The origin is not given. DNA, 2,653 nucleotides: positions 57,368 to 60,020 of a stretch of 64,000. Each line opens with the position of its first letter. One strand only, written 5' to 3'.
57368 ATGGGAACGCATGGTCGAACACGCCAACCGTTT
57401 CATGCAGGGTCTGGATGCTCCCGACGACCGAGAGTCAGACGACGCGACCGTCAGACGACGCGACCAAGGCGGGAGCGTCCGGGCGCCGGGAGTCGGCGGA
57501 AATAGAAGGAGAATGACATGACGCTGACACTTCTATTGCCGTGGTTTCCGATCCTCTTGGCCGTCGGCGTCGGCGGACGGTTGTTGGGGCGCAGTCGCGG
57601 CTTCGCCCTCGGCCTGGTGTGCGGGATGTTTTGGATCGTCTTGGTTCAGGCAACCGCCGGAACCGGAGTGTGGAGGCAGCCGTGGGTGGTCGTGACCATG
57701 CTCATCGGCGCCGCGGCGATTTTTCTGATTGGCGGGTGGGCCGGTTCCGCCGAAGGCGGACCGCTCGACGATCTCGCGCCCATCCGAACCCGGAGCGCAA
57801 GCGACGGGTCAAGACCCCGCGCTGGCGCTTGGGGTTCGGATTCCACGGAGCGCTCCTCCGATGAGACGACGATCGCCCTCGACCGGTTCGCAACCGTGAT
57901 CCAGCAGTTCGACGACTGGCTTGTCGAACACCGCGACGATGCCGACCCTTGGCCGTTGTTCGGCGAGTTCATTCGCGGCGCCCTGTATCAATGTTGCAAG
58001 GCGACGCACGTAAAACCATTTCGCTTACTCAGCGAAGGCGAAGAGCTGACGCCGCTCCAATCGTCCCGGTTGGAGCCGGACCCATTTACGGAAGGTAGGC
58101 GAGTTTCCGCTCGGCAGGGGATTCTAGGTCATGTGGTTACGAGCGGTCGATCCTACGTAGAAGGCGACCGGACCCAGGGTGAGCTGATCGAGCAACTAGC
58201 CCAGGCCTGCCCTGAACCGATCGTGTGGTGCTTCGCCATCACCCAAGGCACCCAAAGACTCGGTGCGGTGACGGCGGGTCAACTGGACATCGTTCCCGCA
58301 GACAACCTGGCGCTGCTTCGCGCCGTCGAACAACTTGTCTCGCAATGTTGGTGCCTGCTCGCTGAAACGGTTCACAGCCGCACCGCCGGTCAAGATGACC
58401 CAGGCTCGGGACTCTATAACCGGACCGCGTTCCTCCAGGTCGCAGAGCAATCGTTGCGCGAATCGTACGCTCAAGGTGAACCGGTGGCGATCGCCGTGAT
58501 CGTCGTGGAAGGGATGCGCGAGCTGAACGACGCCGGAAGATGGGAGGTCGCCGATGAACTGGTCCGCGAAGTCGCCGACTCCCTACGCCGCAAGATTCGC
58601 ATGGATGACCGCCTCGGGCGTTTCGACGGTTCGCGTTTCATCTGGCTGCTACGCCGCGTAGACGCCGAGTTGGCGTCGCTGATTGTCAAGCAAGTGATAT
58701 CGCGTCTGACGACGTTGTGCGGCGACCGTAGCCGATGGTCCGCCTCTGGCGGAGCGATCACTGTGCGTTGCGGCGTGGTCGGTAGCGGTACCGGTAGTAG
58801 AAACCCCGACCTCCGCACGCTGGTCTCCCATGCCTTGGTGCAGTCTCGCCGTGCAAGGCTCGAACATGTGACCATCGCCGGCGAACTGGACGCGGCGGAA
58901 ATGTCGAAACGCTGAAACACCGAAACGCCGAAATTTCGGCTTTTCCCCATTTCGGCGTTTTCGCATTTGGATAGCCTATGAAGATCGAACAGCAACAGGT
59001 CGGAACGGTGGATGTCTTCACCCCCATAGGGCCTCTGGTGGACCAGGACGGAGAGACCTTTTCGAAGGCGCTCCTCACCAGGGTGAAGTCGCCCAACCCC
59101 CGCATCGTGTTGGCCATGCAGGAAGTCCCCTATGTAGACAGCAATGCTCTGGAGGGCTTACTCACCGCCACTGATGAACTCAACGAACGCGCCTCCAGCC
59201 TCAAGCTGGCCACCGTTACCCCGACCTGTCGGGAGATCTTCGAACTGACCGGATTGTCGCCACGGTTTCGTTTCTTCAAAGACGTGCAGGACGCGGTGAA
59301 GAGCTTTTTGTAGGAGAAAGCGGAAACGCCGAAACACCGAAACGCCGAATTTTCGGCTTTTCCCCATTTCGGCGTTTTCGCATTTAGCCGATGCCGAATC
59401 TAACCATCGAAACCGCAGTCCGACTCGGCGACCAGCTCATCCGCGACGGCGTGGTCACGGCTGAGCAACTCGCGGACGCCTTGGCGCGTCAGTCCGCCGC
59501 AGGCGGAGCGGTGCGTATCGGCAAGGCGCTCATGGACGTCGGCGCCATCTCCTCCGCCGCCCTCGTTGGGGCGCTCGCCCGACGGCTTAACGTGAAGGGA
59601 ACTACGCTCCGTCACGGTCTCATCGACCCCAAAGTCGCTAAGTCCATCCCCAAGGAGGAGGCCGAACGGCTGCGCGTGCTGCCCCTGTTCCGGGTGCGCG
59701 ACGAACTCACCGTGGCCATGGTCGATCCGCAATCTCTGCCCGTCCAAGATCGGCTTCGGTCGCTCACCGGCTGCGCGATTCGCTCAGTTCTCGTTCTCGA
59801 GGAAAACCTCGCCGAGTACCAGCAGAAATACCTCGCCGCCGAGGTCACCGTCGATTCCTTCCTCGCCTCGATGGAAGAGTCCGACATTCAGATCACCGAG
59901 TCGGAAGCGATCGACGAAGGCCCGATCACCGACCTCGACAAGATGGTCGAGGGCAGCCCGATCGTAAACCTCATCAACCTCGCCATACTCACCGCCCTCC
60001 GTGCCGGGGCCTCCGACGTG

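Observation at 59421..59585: The secretion ATPase N-terminus matches the MshEN c-di-GMP-binding motif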

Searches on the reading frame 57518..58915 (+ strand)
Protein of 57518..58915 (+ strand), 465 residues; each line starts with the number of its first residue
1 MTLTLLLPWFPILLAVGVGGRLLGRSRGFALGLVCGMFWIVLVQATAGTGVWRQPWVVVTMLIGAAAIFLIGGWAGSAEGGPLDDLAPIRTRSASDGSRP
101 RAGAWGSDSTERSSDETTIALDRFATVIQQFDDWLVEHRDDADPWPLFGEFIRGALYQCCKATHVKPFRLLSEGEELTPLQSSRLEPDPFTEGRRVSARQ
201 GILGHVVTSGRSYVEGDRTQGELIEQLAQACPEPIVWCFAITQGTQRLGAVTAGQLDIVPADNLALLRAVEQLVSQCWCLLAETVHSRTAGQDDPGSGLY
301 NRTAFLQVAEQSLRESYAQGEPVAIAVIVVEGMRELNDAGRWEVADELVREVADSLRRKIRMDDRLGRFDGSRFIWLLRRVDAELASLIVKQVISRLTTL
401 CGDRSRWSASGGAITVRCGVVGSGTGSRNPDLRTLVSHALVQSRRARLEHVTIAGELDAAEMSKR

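Call 3: search_protein_families(library=pfam, proteins=[window:57518-58915:+], max_evalue=0.01)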
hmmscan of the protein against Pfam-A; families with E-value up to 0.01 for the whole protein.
window:57518-58915:+ (465 aa): 1 family
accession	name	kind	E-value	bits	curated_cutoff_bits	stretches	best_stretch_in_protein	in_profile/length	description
PF00990.26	GGDEF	-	3.5e-13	50.1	23.8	1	294-432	4-143/161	Diguanylate cyclase, GGDEF domain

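Call 56: search_protein_families(library=ncbifam, proteins=[window:57518-58915:+], max_evalue=0.00001)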
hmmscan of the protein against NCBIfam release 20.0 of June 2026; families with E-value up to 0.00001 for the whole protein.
window:57518-58915:+ (465 aa): 12 families
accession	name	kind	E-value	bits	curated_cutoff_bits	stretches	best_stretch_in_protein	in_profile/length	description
NF038266.1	diguan_SiaD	equivalog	3.7e-13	49.4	290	1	288-423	91-223/252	biofilm regulation diguanylate cyclase SiaD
NF047654.1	DiguCycDgcRLepto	equivalog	6.1e-12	45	500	1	223-400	64-242/295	diguanylate cyclase DgcR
TIGR00254.1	GGDEF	domain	9e-12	45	37.4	1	293-421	7-133/168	diguanylate cyclase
NF007135.0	PRK09581.1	equivalog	8.1e-10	38.1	474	1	293-393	294-394/457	PleD family two-component system response regulator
NF050064.1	BlResRespRegCbrR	equivalog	6.8e-09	35.1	600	1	290-393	253-356/415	bile resistance response regulator CbrR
NF040885.1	diguan_DgcJ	equivalog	3.6e-08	32.7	500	1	297-414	347-463/493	diguanylate cyclase DgcJ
NF007298.0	PRK09776.1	equivalog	5.6e-08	31.1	1135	1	294-398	687-791/1111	diguanylate cyclase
NF007423.1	PRK09966.1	equivalog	1.1e-07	31.1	325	1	292-395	240-344/390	diguanylate cyclase DgcN/YfiN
NF051473.1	DigCycDgcsShew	equivalog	8e-07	28.7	400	1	266-398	110-241/291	diguanylate cyclase DgcS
NF007380.0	PRK09894.1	equivalog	2e-06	27.4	256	1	270-446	110-279/296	diguanylate cyclase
NF007599.0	PRK10245.1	equivalog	2.5e-06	26.2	402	1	293-400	212-319/371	diguanylate cyclase AdrA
NF011955.1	PRK15426.1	equivalog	9.6e-06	24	408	0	294-397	401-504/564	cellulose biosynthesis regulator diguanylate cyclase DgcQ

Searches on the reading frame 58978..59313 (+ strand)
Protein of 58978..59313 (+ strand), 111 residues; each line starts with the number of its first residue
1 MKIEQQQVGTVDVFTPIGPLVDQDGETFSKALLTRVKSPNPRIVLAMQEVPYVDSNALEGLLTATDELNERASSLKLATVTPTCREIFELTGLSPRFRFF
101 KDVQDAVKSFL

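Call 3: search_protein_families(library=pfam, proteins=[window:58978-59313:+], max_evalue=0.01)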
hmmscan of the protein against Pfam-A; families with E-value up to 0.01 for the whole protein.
window:58978-59313:+ (111 aa): 2 families
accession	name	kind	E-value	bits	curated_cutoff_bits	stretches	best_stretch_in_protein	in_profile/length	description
PF01740.26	STAS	-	8.6e-14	51.6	22.6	1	3-106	2-106/106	STAS domain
PF13466.11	STAS_2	-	2.5e-08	34.4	29.2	1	26-93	13-79/80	STAS domain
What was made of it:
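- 58978..59313 (+): STAS-domain protein. Call 3.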

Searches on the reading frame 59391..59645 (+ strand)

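Call 58: search_protein_families(library=ncbifam, proteins=[window:59391-59645:+], max_evalue=0.01)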
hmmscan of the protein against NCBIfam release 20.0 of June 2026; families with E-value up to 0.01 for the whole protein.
seq(85 aa): 3 families
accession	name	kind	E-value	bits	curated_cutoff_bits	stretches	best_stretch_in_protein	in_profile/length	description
NF053729.1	c-di-GMP_motif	domain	7.9e-12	44.8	38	1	11-64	1-52/53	cyclic di-GMP-binding domain-containing protein, MshE-related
NF008411.1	PRK11234.1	equivalog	2e-07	29.8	1170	1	8-83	479-552/723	cyclic di-3',5'-guanylate-activated glycosyltransferase NfrB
NF012033.0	PRK15489.1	equivalog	4.2e-06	25.2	537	1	7-71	488-550/703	glycosyl transferase family protein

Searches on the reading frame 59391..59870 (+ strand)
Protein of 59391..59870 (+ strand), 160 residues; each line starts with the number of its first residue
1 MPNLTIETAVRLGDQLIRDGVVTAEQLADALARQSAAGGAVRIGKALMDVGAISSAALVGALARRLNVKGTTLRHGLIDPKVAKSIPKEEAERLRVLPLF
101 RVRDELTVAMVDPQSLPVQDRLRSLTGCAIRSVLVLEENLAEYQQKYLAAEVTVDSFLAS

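Call 7: search_solved_structures(query=window:59391-59870:+, max_evalue=1, show_alignments=5)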
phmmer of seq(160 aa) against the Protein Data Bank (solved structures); distinct sequences matched with E-value up to 1: 18.
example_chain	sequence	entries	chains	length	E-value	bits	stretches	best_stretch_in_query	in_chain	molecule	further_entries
3jc8_Ba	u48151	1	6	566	5.5e-18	68.5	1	11-150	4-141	Type IV-A pilus assembly ATPase PilB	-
6olj_C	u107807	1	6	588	5.7e-17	65.2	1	8-147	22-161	Type IV pilus biogenesis ATPase PilB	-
5tsg_B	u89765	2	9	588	5.8e-17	65.2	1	8-147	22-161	Type IV pilus biogenesis ATPase PilB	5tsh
5zfr_A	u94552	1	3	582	8.2e-17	64.7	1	9-148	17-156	Type IV pilus biogenesis ATPase PilB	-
6f8l_G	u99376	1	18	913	2e-16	63.5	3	10-131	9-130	Type IV pilus assembly protein PilF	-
5htl_A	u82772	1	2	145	2.5e-13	53.4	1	10-142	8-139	MSHA biogenesis protein MshE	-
9g1w_A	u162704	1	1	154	1.1e-08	38.4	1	10-131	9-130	Type IV pilus assembly ATPase PilB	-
8pfa_A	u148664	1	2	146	0.00014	25.1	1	10-116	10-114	c-di-GMP binding domain of the ATPase enzyme PilF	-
6ejf_J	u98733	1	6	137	0.00033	23.9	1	10-116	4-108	Type IV pilus assembly protein PilF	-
8pdk_A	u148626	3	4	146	0.00035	23.8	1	10-116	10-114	c-di-GMP binding domain of the ATPase enzyme PilF | ATP-binding motif-containing protein pilF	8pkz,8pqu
9glg_A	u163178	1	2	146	0.00048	23.4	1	10-116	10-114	ATP-binding motif-containing protein pilF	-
6ejf_G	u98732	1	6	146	0.00056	23.1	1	9-123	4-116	Type IV pilus assembly protein PilF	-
9gl5_A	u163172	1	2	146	0.0009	22.5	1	10-116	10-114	ATP-binding motif-containing protein pilF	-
7lkm_A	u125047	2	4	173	0.00091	22.5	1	13-157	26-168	Pilus biogenesis protein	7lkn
8pe0_A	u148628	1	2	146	0.00093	22.4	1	11-116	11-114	c-di-GMP binding domain of the ATPase enzyme PilF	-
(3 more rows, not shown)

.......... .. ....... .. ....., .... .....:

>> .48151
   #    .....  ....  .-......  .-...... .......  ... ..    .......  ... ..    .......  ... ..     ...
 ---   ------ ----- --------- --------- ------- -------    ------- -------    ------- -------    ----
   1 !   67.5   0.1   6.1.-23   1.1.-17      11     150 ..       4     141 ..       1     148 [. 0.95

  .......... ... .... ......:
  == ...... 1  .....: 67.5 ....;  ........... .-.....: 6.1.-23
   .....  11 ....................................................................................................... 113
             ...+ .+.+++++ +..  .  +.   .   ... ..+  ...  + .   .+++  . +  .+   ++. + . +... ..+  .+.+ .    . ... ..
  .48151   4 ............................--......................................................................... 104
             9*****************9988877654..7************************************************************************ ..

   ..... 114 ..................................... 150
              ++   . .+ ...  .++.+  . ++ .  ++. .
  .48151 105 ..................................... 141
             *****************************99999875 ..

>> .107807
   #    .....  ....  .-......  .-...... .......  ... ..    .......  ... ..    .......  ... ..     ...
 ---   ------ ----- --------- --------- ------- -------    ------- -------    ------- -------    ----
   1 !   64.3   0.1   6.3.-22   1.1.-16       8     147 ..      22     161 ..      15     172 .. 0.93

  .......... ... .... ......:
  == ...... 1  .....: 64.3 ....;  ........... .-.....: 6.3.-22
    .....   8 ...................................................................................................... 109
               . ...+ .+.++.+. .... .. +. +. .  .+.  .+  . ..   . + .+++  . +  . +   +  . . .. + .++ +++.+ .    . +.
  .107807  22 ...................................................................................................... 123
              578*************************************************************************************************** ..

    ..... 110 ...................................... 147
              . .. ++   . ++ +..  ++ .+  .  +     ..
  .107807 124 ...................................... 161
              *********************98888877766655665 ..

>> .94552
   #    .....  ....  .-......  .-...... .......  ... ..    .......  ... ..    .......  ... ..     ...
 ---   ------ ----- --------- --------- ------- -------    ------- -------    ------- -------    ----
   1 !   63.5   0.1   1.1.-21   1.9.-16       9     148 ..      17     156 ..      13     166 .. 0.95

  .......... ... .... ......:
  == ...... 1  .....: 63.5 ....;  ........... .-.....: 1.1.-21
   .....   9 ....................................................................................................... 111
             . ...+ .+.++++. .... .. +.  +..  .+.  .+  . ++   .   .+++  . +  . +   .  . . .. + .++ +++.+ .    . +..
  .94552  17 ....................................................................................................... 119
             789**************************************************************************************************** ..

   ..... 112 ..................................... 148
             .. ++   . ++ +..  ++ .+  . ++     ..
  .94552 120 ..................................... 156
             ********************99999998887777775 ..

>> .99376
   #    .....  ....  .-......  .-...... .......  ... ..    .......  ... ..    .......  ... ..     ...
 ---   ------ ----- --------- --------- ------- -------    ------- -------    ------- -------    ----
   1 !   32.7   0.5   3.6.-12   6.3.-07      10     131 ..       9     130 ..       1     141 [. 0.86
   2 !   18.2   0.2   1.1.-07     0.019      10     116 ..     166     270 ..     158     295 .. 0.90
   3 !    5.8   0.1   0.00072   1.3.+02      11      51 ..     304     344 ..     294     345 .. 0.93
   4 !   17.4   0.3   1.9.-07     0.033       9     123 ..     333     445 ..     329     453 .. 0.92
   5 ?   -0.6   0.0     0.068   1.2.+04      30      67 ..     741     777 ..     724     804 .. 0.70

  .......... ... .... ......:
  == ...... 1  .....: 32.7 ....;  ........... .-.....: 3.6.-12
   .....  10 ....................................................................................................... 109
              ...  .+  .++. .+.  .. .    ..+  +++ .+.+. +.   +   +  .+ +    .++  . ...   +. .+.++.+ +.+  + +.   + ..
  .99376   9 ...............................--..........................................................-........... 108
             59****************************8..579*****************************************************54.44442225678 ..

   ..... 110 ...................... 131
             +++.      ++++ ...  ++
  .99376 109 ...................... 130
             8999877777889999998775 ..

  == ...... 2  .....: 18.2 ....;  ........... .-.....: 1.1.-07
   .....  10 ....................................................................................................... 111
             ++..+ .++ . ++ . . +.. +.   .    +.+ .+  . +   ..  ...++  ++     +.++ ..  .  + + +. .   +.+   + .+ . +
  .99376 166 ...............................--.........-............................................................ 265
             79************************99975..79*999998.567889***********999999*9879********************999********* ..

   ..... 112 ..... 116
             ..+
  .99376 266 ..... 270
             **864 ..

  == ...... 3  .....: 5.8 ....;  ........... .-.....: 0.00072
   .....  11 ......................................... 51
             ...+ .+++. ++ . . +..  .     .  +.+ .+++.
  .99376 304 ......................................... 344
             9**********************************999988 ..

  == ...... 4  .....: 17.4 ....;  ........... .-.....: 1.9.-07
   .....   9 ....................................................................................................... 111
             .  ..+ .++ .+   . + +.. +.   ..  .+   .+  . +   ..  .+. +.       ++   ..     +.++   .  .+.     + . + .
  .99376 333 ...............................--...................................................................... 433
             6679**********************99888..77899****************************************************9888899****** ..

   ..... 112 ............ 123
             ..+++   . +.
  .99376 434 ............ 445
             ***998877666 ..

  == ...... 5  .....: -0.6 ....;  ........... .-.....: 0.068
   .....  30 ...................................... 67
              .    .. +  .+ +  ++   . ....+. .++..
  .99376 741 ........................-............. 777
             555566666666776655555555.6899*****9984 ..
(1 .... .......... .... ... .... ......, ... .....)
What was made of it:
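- Closest known: Myxococcus xanthus PilB. Same: Its motif II also begins RIG and has G-A-I, as here (call 7).
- phmmer against MshE 5HTL gives E = 2.5e-13 (call 7).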

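Call 35: search_protein_representatives(protein=window:59391-59840:+)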
Query: 150 residues. Proteins with E-value up to 0.001 (for the whole library): 8659; up to 1e-10: 815; up to 1e-30: 8. The best 150 are listed.
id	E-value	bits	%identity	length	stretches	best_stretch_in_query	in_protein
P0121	1.3e-56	206.5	69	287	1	1-149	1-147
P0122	2.4e-42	160.3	69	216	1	39-149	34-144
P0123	2.1e-38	147.5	56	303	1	9-149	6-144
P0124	3.7e-38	146.7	31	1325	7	11-145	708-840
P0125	4.5e-35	136.7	55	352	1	9-147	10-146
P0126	4.5e-33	130.3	51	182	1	11-147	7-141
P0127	8.8e-32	126.1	48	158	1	10-148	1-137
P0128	7.4e-31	123.1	48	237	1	9-143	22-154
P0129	1.2e-30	122.4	49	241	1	8-148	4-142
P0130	2.2e-30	121.6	47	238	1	10-148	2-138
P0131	1.2e-29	119.2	48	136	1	11-141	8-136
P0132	4.8e-29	117.2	49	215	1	11-143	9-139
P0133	1.8e-28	115.4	27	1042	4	11-133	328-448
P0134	1.9e-28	115.3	47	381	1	10-148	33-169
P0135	2.1e-28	115.2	49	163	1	8-143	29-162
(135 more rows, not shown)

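Call 71: predict_structure(alignment_id=A7)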
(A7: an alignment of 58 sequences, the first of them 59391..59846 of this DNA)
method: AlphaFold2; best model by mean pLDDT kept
length: 152 residues; sequences in the alignment: 58
mean_pLDDT: 86.5   pTM: 0.75
mean pLDDT of the five models: 86.5, 82.6, 81.9, 79.3, 70.6
residues with pLDDT >= 90: 84; 70-90: 52; 50-70: 10; < 50: 6
segments of 3 or more residues with pLDDT < 50: 1-4
pLDDT, mean of each block of 10 residues (from residue 1): 51 83 85 76 80 87 90 93 94 96 96 94 96 95 89 44
secondary structure, 60 per line:
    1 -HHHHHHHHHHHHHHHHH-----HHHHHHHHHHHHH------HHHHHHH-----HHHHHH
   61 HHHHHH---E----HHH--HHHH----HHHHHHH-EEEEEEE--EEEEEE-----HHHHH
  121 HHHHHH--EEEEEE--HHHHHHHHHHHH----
elements in order: H2-18 H24-36 H43-49 H55-66 H80-83 H88-94 E96-102 E105-110 H116-126 E129-134 H137-148
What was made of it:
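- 59610..59843 (+): MshEN C-terminal alpha/beta subdomain (residues 74-151). AlphaFold pLDDT 90-96 (call 71).
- The AlphaFold N-domain has pLDDT 86.5 and helices at 2-18, 24-36, 43-49 and 55-66 (call 71). The model here predicts helix 1 starting at residue 2, though with pLDDT about 50 (call 71).
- Tried and rejected: The N-domain was re-modelled alone (call 71).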

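Call 73: fold_search(model_id=the predicted structure, library=pdb)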
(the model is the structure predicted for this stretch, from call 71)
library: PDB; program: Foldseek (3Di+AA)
matches with E <= 10: 182; with E <= 0.001: 21
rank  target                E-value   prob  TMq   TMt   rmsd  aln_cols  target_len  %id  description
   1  5htl_B                5.6e-12  1.00  0.63  0.68   3.8       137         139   31  Structure of MshE with cdg (released 2016-10-05)
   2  5htl_A                2.4e-10  1.00  0.60  0.63   4.2       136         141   31  Structure of MshE with cdg (released 2016-10-05)
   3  8pfa_A                1.9e-08  1.00  0.62  0.67   4.2       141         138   24  X-ray structure of the Thermus thermophilus K167R mutant of the PilF-GSPIIB domain in the c-di-GMP bound state (released 2024-06-26)
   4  8pdk_A                2.2e-08  1.00  0.62  0.66   4.2       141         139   24  X-ray structure of the Thermus thermophilus PilF-GSPIIB domain in the c-di-GMP bound state (released 2024-06-26)
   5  9glg_A                2.6e-08  1.00  0.62  0.67   4.2       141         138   24  X-ray structure of the Thermus thermophilus Q218E mutant of the PilF-GSPIIB domain in the c-di-GMP bound state (released 2025-06-25)
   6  9g1w_MODEL_1_A        2.6e-08  1.00  0.53  0.53   6.0       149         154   24  NMR solution structure of the Thermus thermophilus PilF-GSPIIA domain (released 2025-05-21)
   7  8pe0_A                2.8e-08  1.00  0.62  0.65   4.3       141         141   24  X-ray structure of the Thermus thermophilus K167L mutant of the PilF-GSPIIB domain in the c-di-GMP bound state (released 2024-06-26)
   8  9gl5_A                5.0e-08  1.00  0.62  0.68   4.1       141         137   23  X-ray structure of the Thermus thermophilus Q190E mutant of the PilF-GSPIIB domain in the c-di-GMP bound state (released 2025-06-25)
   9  9glg_B                5.7e-08  1.00  0.62  0.67   4.2       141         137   24  X-ray structure of the Thermus thermophilus Q218E mutant of the PilF-GSPIIB domain in the c-di-GMP bound state (released 2025-06-25)
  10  8pfa_B                6.1e-08  1.00  0.62  0.67   4.2       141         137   24  X-ray structure of the Thermus thermophilus K167R mutant of the PilF-GSPIIB domain in the c-di-GMP bound state (released 2024-06-26)
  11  8pkz_MODEL_1_A        1.2e-07  1.00  0.63  0.65   4.4       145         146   23  NMR solution structure of PilF-GSPIIB in the c-di-GMP bound state (released 2024-07-10)
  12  7lkm_B                1.3e-07  1.00  0.60  0.61   4.9       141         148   21  The PilB(N-terminal_P70S mutant)-PilZ complex of the Type IV pilus from Xanthomonas citri (released 2021-08-11)
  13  8pdk_B                1.4e-07  1.00  0.62  0.68   4.2       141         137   24  X-ray structure of the Thermus thermophilus PilF-GSPIIB domain in the c-di-GMP bound state (released 2024-06-26)
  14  7lkm_A                1.5e-07  1.00  0.62  0.63   4.4       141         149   21  The PilB(N-terminal_P70S mutant)-PilZ complex of the Type IV pilus from Xanthomonas citri (released 2021-08-11)
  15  7lko_A                1.9e-07  1.00  0.59  0.61   4.9       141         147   21  The PilB(N-terminal)-PilZ complex of the Type IV pilus from Xanthomonas citri (2.9 A) (released 2021-08-11)
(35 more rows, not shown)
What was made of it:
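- The Foldseek top hit is 5HTL 'MshE with cdg' (E = 5.6e-12), followed by c-di-GMP-bound PilF GSPII-B (call 73). Structural neighbours include the non-binding XpsE-N and PilB-N/PilZ complexes (call 73). The best structural matches are the ligand-bound forms (call 73).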
